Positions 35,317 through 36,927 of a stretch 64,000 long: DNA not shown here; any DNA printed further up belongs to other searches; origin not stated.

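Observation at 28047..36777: AT-richer five-gene lipid-tailoring cluster split by IS/RIT DNA: flavin halogenase-like, NTF2-like, CFA synthase, desaturase, hydrolase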

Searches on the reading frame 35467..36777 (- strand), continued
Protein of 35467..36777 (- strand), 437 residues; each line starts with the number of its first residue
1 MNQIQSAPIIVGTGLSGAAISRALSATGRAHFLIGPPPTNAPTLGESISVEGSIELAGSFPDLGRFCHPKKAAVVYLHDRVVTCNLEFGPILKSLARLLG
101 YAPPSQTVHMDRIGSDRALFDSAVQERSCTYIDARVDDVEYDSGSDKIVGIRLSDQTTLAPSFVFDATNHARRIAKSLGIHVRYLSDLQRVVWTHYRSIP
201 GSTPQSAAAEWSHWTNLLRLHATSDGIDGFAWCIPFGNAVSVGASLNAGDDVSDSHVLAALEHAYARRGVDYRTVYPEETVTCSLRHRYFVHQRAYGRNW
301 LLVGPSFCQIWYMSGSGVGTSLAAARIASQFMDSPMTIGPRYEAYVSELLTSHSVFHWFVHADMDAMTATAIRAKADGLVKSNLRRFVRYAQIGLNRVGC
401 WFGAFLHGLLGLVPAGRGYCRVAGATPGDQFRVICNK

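Call 23: fold_search(model_id=the predicted structure, library=pdb)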
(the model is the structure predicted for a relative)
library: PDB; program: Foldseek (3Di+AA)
matches with E <= 10: 1777; with E <= 0.001: 1023
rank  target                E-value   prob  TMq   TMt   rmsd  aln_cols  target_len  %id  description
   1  3nix_E                1.5e-19  1.00  0.64  0.68   6.6       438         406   13  Crystal structure of flavoprotein/dehydrogenase from Cytophaga hutchinsonii. Northeast Structural Genomics Consortium  (released 2010-06-30)
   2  3nix_A                1.5e-19  1.00  0.64  0.68   6.5       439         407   13  Crystal structure of flavoprotein/dehydrogenase from Cytophaga hutchinsonii. Northeast Structural Genomics Consortium  (released 2010-06-30)
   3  7xgb_C                3.7e-19  1.00  0.63  0.52   8.1       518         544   18  Crystal structure of the ctcP from Streptomyces aureofaciens (released 2022-07-20)
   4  7v0b_C                4.7e-19  1.00  0.61  0.51   8.9       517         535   16  Crystal structure of halogenase CtcP from Kitasatospora aureofaciens in complex with FAD (released 2023-05-17)
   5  3nix_C                7.8e-19  1.00  0.64  0.68   6.5       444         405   14  Crystal structure of flavoprotein/dehydrogenase from Cytophaga hutchinsonii. Northeast Structural Genomics Consortium  (released 2010-06-30)
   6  5buk_A                7.8e-19  1.00  0.64  0.65   8.0       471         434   16  Structure of flavin-dependent chlorinase Mpy16 (released 2016-03-09)
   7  7v0b_B                7.8e-19  1.00  0.60  0.51   9.5       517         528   16  Crystal structure of halogenase CtcP from Kitasatospora aureofaciens in complex with FAD (released 2023-05-17)
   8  8zop                  1.1e-18  1.00  0.64  0.68   5.4       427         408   16  Structure of FasV in complex with FAD (released 2025-04-02)
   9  7v0b_D                1.5e-18  1.00  0.59  0.50   9.7       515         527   16  Crystal structure of halogenase CtcP from Kitasatospora aureofaciens in complex with FAD (released 2023-05-17)
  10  7xgb_A                1.6e-18  1.00  0.61  0.50   9.4       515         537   17  Crystal structure of the ctcP from Streptomyces aureofaciens (released 2022-07-20)
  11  7fco_A                1.7e-18  1.00  0.65  0.66   7.3       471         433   16  ChlB4 Halogenase (released 2022-03-16)
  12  5bul                  1.9e-18  1.00  0.62  0.68   6.3       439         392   13  Structure of flavin-dependent brominase Bmp2 triple mutant Y302S F306V A345W (released 2016-03-09)
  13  8gu0_A                2.0e-18  1.00  0.59  0.58  11.3       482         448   17  Crystal structure of a fungal halogenase RadH (released 2023-07-26)
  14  7xgb_B                2.6e-18  1.00  0.61  0.51   9.2       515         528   17  Crystal structure of the ctcP from Streptomyces aureofaciens (released 2022-07-20)
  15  7xgb_D                2.7e-18  1.00  0.63  0.53   8.1       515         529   18  Crystal structure of the ctcP from Streptomyces aureofaciens (released 2022-07-20)
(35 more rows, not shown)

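Call 25: search_solved_structures(query=A1, max_evalue=10, show_alignments=5)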
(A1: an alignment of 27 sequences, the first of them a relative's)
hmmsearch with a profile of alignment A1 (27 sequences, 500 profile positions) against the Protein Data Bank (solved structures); distinct sequences matched with E-value up to 10: 34.
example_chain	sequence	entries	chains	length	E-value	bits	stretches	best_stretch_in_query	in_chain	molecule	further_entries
5buk_A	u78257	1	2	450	7.9e-16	61.2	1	11-344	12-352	FADH2-dependent halogenase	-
5dbj_E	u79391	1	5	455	3.6e-12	49.1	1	4-334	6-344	FADH2-dependent halogenase PltA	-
7fco_A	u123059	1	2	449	2.3e-11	46.5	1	10-343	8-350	ChlB4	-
7xgb_A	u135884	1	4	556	5.1e-09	38.7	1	9-203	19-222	Tetracycline 7-halogenase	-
7v0b_A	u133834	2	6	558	5.1e-09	38.7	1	9-203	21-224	Tetracycline 7-halogenase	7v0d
3i3l_A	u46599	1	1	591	1e-05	27.9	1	6-254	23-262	Alkylhalidase CmlS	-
3nix_A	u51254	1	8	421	0.00026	23.2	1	111-218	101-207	Flavoprotein/dehydrogenase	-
6bzt_A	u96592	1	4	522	0.00074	21.7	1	6-241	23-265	Halogenase PltM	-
6bza_A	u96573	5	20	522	0.00099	21.3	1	6-241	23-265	Halogenase PltM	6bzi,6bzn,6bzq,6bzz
8gu0_A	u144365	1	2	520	0.014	17.5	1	6-146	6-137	Non-heme halogenase radH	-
6frl_A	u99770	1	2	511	0.034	16.2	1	119-186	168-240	Tryptophan halogenase superfamily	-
9ltb_A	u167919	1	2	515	0.15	14.1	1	108-184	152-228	Tryptophan halogenase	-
6y1w_A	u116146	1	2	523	0.19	13.7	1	117-187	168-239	Putative tryptophan halogenase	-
1t3j_A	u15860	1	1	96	0.28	13.2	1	357-440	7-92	mitofusin 1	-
8a56_A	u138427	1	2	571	0.29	13.2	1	6-51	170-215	Coenzyme A-persulfide reductase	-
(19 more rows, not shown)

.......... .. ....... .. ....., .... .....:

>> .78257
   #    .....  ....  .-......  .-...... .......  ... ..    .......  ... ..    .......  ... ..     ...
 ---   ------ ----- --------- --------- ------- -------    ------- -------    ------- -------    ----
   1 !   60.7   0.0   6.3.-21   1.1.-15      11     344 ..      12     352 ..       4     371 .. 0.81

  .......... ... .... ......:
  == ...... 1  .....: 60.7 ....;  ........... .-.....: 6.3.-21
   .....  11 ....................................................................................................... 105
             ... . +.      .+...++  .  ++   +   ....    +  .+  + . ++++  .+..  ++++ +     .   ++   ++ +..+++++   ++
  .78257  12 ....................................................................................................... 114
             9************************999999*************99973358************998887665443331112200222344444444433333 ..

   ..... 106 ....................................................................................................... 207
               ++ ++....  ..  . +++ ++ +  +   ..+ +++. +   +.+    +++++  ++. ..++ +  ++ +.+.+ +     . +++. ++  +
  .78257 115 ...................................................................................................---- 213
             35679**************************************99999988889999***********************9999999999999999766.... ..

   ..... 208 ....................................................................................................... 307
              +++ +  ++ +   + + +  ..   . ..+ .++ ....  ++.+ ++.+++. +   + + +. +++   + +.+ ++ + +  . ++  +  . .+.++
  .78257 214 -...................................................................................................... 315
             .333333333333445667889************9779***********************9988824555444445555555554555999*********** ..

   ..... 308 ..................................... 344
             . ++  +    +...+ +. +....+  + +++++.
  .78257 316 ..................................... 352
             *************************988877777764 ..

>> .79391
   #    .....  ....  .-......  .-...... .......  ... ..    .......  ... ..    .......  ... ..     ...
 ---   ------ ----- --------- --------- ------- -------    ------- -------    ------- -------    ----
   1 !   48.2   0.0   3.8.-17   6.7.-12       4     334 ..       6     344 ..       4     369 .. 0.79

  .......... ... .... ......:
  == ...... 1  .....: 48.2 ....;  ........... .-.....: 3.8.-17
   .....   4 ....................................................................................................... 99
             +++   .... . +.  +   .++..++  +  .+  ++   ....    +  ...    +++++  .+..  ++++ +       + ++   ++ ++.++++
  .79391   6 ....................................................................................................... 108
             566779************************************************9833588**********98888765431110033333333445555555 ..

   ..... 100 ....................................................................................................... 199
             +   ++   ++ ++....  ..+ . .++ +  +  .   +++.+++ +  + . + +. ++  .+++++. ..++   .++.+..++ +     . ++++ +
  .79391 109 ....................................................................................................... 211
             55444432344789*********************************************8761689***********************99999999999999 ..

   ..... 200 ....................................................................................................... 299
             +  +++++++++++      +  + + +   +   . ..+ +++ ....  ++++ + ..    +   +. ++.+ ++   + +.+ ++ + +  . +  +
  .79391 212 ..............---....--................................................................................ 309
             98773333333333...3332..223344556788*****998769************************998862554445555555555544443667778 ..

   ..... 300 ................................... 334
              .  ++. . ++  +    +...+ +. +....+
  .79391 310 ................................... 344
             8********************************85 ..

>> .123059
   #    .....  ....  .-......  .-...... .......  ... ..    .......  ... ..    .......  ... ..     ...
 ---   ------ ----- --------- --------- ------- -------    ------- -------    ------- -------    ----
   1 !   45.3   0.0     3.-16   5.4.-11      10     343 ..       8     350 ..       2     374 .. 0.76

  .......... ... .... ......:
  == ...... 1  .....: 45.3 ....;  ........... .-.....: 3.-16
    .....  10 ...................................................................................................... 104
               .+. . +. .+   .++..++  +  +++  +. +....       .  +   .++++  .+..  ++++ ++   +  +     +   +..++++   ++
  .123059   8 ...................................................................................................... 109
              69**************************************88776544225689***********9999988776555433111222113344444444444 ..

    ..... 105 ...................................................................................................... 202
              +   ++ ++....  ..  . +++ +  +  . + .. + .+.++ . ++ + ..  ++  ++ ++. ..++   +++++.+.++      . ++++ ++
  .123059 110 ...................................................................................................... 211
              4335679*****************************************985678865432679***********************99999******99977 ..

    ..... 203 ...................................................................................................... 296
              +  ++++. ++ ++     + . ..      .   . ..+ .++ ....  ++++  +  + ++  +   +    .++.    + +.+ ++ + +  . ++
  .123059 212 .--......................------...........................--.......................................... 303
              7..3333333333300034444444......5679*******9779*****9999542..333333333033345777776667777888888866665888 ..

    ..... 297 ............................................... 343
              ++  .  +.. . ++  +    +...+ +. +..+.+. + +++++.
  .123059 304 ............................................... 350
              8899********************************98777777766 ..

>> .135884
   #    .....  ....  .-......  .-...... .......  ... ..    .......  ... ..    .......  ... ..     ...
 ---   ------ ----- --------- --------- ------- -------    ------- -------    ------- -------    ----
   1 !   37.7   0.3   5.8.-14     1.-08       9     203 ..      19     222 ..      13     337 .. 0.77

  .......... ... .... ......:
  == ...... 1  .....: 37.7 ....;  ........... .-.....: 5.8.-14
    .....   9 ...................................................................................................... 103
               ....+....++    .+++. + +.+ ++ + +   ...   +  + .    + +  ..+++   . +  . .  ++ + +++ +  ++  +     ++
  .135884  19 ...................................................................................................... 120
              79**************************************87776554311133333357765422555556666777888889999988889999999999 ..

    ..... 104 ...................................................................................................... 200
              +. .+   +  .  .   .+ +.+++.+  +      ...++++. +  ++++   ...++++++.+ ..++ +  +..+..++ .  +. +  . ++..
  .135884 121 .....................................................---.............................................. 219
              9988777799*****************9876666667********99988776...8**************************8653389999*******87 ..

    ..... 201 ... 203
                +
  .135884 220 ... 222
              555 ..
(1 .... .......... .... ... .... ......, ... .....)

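Call 32: find_related_loci(query=A1, collection=metagenome_contigs, flank=10000)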
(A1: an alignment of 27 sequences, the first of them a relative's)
Query A1 (437 aa) in metagenome_contigs; peptide patterns used: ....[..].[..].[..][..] (x = any residue, [..] = any of these).
136 stretches matched a pattern; 60 encode a relative of the query (tblastn E <= 1e-3); 60 distinct loci.
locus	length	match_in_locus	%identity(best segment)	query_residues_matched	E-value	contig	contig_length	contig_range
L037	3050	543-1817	45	9-434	1e-111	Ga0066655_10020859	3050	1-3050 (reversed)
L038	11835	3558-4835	41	8-430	9e-99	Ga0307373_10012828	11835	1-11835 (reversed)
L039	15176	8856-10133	41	8-430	9e-99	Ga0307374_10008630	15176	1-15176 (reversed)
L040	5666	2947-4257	38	1-434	1e-98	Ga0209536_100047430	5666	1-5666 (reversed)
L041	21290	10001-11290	40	8-434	8e-98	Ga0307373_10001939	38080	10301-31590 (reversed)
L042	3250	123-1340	42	5-409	3e-99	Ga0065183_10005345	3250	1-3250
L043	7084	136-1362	40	1-406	2e-96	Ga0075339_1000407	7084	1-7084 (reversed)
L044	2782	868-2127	39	8-426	1e-98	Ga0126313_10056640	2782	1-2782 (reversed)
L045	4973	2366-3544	40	8-399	4e-96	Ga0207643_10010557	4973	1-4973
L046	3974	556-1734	40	8-399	6e-96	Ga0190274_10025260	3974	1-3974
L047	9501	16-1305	38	8-434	7e-95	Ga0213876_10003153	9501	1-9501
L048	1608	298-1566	39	1-422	2e-101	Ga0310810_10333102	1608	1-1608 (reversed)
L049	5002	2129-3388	39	8-426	5e-95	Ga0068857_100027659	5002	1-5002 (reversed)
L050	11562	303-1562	39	8-426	6e-95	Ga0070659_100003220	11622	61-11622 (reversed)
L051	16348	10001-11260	39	8-426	6e-95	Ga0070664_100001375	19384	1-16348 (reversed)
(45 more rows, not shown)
